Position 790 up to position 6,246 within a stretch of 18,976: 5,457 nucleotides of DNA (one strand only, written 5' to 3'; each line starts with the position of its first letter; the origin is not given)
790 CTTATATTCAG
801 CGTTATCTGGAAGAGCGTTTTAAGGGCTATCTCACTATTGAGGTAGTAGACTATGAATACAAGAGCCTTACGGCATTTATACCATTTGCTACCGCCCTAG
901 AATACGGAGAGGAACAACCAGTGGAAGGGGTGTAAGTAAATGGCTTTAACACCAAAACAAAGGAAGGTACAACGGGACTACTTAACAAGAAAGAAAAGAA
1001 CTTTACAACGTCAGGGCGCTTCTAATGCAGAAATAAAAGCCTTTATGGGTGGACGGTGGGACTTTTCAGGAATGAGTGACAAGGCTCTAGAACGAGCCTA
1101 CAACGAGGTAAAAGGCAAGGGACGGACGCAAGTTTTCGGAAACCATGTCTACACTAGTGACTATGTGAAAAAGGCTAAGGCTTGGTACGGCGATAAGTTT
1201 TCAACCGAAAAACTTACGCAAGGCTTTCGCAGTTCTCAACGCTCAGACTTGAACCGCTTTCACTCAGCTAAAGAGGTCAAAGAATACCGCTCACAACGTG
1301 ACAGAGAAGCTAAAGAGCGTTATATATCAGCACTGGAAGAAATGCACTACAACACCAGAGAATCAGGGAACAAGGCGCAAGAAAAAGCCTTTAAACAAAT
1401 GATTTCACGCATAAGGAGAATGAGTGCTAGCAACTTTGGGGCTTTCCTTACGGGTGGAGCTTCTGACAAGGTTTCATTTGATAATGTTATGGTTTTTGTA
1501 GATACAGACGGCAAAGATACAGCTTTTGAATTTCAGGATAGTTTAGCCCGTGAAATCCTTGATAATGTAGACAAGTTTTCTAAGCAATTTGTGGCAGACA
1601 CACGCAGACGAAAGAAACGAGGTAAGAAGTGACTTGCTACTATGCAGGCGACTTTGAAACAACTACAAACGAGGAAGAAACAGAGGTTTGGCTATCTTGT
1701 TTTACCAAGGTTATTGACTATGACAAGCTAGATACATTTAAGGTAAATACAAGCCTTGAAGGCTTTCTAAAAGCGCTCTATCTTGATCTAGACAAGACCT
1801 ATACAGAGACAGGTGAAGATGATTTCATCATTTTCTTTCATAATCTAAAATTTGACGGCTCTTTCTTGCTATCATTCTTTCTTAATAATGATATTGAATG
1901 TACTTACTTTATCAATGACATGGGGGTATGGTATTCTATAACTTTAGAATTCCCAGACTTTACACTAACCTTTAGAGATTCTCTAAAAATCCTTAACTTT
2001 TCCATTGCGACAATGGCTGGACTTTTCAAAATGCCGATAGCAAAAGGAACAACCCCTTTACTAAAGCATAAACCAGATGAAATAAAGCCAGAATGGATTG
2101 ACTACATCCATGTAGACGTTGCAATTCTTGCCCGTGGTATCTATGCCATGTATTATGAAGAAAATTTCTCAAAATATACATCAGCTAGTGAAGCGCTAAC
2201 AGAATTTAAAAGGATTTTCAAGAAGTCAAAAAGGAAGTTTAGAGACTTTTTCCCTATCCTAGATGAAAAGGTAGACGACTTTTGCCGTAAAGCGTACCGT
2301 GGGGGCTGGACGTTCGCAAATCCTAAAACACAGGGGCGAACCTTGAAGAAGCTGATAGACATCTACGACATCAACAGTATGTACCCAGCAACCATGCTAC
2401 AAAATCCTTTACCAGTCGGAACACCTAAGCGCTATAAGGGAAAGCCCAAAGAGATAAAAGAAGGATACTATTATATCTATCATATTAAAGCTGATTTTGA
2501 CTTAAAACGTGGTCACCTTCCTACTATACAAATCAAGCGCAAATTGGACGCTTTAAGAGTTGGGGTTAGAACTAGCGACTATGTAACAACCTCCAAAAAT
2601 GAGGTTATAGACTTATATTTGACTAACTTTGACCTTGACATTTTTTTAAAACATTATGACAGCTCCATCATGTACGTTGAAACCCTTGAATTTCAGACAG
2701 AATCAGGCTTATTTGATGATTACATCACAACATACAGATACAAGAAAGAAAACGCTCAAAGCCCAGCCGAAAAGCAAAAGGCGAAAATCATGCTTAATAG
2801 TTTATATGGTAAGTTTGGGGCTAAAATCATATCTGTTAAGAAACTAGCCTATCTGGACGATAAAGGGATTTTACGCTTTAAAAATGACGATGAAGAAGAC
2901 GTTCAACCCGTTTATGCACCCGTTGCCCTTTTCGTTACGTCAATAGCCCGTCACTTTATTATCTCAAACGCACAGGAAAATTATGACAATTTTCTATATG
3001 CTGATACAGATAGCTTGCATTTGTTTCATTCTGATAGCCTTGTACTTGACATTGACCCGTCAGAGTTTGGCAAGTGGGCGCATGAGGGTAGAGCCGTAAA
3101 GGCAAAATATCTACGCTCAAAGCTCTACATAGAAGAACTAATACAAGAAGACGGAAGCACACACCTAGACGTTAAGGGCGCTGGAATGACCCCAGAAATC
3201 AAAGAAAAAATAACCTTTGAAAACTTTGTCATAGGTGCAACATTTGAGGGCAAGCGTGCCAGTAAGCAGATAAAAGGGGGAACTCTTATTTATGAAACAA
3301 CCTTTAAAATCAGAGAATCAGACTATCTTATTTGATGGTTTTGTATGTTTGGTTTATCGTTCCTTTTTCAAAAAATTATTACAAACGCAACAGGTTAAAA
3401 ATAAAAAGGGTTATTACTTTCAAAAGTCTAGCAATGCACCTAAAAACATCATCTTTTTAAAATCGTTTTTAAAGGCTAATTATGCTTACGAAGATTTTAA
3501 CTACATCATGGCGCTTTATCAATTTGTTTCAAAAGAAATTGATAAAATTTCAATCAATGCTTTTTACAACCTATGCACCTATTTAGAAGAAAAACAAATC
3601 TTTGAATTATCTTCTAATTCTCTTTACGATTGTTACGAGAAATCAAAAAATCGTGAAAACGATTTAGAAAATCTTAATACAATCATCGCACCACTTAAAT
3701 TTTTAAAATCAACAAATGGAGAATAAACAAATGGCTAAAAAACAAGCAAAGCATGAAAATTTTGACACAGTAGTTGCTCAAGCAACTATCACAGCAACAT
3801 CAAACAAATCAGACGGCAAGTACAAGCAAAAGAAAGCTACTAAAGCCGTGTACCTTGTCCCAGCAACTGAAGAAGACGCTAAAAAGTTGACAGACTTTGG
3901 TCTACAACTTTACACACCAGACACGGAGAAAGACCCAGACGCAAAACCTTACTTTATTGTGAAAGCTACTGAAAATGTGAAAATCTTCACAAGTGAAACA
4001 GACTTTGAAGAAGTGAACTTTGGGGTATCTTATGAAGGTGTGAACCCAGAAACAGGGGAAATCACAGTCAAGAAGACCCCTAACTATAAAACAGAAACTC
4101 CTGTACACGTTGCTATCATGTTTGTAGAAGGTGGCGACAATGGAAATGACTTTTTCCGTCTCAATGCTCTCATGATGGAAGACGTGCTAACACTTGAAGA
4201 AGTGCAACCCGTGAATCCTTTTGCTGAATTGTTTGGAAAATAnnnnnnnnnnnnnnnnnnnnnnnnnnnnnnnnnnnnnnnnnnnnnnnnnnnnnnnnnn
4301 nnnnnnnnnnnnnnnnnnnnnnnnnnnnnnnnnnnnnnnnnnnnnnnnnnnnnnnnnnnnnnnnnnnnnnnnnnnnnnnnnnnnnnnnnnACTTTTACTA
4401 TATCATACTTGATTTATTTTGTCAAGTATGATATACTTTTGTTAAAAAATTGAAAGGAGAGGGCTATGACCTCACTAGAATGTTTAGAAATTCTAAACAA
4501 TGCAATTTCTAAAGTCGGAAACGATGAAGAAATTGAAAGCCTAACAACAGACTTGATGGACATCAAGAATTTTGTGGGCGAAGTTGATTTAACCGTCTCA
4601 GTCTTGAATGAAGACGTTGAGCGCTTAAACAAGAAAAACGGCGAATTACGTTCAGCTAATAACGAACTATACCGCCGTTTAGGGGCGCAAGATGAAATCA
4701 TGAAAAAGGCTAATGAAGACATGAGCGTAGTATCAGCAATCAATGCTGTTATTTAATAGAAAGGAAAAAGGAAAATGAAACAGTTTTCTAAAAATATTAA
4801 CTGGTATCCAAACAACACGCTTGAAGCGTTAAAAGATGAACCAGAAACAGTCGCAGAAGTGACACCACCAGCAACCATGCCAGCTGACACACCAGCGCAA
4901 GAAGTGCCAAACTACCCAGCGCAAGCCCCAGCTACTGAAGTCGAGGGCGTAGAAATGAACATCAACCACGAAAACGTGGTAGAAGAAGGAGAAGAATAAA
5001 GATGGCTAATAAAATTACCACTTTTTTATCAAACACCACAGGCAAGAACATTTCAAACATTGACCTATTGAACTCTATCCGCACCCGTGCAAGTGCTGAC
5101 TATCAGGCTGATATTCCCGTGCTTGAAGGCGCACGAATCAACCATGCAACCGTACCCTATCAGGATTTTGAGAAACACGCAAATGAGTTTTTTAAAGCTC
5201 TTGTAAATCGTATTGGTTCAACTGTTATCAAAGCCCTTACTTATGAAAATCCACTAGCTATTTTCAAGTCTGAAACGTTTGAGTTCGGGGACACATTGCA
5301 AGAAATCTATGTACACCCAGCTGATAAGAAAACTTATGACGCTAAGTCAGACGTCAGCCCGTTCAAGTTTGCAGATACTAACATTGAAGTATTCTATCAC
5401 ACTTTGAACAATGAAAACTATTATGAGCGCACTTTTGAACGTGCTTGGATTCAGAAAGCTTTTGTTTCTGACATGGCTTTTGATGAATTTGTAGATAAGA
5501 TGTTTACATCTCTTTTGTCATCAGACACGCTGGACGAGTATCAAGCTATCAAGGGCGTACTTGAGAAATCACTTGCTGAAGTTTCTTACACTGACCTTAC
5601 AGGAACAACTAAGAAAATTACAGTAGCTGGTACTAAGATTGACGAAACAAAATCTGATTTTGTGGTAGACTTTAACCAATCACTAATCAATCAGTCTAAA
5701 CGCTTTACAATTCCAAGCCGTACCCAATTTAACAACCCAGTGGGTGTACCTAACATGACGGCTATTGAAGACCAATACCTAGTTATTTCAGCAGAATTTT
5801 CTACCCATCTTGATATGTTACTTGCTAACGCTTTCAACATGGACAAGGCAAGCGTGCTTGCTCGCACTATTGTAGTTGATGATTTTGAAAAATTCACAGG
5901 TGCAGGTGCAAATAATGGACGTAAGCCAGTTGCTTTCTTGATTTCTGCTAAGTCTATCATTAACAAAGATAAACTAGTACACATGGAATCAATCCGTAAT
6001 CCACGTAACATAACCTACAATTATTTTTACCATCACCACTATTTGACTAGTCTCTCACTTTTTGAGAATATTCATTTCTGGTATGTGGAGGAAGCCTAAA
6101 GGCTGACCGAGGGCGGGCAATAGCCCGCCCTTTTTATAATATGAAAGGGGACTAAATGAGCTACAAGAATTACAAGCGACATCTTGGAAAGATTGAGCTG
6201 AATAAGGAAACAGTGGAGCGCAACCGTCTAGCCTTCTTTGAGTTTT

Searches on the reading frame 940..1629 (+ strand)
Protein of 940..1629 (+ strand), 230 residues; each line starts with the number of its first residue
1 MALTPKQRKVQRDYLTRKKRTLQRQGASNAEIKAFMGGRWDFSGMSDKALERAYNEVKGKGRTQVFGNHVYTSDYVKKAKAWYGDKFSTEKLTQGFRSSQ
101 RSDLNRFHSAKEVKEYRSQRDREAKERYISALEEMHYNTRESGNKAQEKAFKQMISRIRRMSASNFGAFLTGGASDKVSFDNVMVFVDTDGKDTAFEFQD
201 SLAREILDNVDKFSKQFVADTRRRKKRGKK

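Call 37: search_protein_families(library=pfam, proteins=[window:940-1629:+], max_evalue=0.01)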
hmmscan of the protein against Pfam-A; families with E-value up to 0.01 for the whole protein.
window:940-1629:+ (230 aa): 1 family
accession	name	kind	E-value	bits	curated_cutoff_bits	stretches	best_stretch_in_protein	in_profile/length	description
PF13791.11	Sigma_reg_C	-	0.0061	17.2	25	0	82-173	53-137/157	Sigma factor regulator C-terminal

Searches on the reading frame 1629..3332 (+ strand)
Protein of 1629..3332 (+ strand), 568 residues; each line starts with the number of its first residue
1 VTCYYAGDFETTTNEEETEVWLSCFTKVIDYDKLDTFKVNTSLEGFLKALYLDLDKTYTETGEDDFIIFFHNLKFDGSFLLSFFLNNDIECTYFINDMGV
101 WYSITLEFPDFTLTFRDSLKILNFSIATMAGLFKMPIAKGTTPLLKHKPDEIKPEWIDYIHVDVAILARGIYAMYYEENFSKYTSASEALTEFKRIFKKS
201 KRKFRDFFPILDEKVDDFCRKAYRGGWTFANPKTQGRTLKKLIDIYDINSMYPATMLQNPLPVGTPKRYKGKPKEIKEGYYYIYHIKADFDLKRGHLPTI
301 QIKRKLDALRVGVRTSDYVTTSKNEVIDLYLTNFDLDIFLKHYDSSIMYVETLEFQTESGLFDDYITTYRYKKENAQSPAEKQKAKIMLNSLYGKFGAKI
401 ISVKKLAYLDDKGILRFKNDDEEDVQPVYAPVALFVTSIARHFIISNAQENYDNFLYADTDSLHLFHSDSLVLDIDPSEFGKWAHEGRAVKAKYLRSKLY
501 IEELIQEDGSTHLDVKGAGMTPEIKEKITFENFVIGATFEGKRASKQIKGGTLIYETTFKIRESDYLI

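Call 37: search_protein_families(library=pfam, proteins=[window:1629-3332:+], max_evalue=0.01)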
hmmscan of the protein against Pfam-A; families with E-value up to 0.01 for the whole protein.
window:1629-3332:+ (568 aa): 1 family
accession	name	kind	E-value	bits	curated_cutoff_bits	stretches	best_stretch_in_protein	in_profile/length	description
PF03175.18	DNA_pol_B_2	-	3.3e-88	297.1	25.8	2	148-478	132-466/468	DNA polymerase type B, organellar and viral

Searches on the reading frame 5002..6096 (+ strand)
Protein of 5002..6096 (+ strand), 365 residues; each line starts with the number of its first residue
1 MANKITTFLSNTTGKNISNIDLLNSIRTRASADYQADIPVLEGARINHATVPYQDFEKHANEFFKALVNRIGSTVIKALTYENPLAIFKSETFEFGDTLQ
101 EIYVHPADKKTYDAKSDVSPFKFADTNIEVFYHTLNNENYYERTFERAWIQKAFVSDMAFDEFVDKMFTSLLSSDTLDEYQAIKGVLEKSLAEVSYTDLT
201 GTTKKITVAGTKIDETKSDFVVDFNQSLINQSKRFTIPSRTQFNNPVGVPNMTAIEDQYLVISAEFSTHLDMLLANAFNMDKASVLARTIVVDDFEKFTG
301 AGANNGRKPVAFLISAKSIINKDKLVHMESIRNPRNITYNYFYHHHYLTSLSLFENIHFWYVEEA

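Call 37: search_protein_families(library=pfam, proteins=[window:5002-6096:+], max_evalue=0.01)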
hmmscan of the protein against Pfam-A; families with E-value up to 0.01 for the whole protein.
window:5002-6096:+ (365 aa): 1 family
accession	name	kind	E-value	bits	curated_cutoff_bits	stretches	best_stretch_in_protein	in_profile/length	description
PF25622.1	Phi29_MCP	-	2e-88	297.4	27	1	23-361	1-323/323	Phi29-like phage major capsid protein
